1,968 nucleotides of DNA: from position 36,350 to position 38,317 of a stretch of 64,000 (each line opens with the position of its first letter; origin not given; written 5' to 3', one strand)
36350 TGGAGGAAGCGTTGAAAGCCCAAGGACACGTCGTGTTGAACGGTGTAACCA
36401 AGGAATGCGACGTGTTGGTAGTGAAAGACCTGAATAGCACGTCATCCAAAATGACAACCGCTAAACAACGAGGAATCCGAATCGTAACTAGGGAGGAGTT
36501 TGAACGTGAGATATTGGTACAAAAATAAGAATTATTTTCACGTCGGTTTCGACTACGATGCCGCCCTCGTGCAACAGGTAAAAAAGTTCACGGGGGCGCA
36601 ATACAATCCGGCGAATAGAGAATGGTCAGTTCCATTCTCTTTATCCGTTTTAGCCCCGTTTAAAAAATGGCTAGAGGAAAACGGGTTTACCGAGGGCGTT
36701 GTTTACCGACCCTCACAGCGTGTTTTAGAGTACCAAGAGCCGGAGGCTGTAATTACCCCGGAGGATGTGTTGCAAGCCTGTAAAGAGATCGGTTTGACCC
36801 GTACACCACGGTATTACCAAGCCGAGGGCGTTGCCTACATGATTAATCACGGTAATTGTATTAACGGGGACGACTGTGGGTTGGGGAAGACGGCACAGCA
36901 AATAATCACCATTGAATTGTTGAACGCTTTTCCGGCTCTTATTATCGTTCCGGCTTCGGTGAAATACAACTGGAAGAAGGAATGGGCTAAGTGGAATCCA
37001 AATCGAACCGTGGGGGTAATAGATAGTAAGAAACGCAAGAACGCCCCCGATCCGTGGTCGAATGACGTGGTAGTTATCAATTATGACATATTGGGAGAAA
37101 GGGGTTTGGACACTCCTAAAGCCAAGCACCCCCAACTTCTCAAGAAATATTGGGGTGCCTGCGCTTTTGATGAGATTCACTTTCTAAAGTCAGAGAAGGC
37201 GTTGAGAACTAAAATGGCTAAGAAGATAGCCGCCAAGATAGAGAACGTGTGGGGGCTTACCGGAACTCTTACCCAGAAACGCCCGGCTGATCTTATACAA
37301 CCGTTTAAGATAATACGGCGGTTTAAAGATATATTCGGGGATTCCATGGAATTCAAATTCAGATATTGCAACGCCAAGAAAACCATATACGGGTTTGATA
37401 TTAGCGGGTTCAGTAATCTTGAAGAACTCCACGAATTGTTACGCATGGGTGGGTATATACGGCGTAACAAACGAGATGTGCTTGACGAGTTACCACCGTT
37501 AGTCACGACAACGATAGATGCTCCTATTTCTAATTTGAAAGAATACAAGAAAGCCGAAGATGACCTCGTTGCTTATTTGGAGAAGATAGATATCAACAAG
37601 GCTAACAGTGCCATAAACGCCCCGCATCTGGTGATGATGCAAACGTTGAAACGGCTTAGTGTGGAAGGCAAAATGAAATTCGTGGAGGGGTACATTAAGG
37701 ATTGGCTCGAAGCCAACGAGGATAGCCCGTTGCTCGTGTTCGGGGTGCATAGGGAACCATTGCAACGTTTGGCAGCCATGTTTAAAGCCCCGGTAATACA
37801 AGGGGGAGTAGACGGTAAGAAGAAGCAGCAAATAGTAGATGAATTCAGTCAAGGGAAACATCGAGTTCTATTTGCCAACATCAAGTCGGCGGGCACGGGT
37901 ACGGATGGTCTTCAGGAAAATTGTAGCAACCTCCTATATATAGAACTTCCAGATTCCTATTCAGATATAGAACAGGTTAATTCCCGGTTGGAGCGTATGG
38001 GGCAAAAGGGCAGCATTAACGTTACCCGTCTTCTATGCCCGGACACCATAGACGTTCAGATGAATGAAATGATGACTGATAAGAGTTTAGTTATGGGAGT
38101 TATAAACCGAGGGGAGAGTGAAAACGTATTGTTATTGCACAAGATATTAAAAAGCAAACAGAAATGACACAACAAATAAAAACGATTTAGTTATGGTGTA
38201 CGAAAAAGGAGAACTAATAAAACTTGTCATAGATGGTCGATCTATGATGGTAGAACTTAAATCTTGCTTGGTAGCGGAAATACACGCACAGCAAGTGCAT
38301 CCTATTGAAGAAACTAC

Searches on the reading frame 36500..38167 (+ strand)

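Call 15: search_protein_families(library=phrogs, proteins=[window:36500-38167:+], max_evalue=0.001)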
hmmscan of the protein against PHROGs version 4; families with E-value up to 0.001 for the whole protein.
window:36500-38167:+ (555 aa): 8 families
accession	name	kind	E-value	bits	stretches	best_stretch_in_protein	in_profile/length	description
phrog_62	-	DNA, RNA and nucleotide metabolism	3e-84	284.6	1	93-530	687-1127/1881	DNA helicase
phrog_16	-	DNA, RNA and nucleotide metabolism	8.9e-16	58.3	1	87-506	255-590/986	DNA helicase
phrog_29996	-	unknown function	1.9e-13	50.3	2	102-289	723-905/1189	-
phrog_11801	-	other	3.3e-10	38.8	1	101-168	865-936/2269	DNA methyltransferase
phrog_1685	-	unknown function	1.8e-09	36.4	1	100-168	828-900/2278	-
phrog_23807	-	unknown function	9.4e-06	24.6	0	432-508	562-639/1053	-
phrog_11354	-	unknown function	2.8e-05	24.8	1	444-530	14-99/116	-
phrog_10089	-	moron, auxiliary metabolic gene and host takeover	0.00012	19.9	1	432-539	2864-2975/4647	DarB-like antirestriction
